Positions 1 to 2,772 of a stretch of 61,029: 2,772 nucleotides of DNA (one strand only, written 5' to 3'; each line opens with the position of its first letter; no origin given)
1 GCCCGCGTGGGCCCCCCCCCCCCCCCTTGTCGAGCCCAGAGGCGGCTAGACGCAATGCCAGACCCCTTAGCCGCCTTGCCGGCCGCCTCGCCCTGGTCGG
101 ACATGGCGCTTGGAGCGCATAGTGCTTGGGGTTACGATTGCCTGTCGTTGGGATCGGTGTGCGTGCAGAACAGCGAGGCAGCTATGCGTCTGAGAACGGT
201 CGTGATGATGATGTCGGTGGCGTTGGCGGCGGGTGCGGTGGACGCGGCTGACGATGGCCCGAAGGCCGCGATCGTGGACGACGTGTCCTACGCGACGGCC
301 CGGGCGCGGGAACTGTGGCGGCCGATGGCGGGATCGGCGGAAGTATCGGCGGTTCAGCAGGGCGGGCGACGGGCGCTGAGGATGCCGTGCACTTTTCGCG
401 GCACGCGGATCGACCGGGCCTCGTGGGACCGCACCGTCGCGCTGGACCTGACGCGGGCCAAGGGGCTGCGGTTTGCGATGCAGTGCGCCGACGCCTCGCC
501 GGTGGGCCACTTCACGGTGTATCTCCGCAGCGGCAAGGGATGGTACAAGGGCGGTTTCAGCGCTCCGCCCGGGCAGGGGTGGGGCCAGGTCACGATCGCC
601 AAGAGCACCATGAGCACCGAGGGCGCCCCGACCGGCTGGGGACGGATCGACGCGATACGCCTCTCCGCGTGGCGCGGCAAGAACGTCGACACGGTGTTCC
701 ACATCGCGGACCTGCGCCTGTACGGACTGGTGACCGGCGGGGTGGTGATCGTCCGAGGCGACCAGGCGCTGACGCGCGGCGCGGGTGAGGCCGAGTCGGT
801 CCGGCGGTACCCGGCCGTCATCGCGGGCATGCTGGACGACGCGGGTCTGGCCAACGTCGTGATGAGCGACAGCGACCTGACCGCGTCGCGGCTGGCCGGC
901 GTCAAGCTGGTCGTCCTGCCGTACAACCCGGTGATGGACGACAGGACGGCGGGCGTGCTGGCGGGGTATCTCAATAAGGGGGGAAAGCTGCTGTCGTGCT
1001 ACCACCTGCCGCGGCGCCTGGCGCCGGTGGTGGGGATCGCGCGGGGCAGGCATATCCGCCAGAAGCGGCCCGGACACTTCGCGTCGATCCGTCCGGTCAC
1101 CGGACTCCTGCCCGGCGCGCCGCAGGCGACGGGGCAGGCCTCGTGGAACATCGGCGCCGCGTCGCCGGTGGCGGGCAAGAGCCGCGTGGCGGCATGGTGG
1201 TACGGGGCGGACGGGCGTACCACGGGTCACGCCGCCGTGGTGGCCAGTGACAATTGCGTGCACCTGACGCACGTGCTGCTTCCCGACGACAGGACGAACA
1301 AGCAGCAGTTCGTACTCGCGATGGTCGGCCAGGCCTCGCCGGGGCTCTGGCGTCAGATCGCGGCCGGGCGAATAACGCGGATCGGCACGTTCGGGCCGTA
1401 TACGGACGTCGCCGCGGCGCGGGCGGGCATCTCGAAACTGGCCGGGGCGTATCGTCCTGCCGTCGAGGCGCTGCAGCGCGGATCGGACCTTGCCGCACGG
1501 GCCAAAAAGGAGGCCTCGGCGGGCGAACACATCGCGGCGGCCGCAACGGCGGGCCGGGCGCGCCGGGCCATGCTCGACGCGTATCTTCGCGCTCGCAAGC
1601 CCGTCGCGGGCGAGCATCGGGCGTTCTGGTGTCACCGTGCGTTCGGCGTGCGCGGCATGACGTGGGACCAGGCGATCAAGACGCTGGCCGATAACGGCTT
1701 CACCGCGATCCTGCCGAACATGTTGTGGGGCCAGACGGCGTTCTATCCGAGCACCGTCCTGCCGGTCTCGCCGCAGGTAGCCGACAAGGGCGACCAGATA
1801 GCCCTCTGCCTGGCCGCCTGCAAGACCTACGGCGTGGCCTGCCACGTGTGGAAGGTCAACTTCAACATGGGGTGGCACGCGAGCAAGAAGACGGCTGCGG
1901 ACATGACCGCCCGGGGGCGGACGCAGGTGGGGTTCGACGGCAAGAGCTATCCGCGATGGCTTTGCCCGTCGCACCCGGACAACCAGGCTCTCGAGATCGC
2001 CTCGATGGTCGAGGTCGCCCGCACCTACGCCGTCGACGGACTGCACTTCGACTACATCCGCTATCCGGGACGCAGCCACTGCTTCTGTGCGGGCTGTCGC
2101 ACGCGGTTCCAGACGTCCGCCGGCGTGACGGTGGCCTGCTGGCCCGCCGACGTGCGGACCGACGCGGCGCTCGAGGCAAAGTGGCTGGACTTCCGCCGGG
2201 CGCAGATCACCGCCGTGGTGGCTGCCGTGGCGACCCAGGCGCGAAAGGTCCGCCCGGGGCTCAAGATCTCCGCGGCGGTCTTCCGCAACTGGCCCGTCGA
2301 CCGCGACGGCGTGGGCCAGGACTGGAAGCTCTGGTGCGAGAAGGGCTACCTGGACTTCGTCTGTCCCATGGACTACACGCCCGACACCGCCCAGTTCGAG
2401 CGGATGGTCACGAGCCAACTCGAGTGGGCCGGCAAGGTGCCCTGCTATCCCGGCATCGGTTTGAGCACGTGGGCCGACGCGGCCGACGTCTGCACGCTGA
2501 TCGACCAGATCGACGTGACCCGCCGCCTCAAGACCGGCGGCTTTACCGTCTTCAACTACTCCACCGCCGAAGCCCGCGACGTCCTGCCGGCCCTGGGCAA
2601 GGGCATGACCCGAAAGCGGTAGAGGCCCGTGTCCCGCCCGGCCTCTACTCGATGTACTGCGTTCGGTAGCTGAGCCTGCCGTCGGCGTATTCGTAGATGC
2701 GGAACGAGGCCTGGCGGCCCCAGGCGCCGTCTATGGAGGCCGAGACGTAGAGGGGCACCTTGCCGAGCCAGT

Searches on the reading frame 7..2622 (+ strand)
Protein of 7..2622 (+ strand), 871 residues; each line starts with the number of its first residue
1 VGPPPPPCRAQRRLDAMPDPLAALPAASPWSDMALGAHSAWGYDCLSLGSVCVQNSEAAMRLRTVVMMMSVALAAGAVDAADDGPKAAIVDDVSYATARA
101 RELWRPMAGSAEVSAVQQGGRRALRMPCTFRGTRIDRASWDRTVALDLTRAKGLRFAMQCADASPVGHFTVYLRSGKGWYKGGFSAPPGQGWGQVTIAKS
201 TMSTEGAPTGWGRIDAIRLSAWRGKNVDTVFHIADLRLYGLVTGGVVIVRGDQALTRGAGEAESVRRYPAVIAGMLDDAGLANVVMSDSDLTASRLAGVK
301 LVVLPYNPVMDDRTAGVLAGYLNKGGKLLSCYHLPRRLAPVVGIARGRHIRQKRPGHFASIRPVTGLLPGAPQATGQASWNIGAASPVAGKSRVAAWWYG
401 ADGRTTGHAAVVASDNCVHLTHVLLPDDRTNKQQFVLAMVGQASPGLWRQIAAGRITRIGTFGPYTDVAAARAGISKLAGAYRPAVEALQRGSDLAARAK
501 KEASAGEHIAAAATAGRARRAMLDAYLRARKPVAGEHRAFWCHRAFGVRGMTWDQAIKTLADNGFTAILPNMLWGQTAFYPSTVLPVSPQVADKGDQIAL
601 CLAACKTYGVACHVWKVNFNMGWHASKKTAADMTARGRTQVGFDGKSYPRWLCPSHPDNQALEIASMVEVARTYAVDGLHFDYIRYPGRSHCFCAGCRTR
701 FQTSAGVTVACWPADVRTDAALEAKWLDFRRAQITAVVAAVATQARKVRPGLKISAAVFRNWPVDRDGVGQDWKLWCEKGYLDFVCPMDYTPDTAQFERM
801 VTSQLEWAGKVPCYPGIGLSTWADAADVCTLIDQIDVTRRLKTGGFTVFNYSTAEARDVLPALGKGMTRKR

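Call 14: search_protein_families(library=pfam, proteins=[window:7-2622:+], max_evalue=0.001)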
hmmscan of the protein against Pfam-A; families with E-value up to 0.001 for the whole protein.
window:7-2622:+ (871 aa): 2 families
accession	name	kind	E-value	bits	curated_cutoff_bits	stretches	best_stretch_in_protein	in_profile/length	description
PF02638.21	GHL10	-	1.3e-19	70.9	27.9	1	555-804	23-275/311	Glycosyl hydrolase-like 10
PF13200.12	DUF4015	-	0.0008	19.1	27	0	643-790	106-226/313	Putative glycosyl hydrolase domain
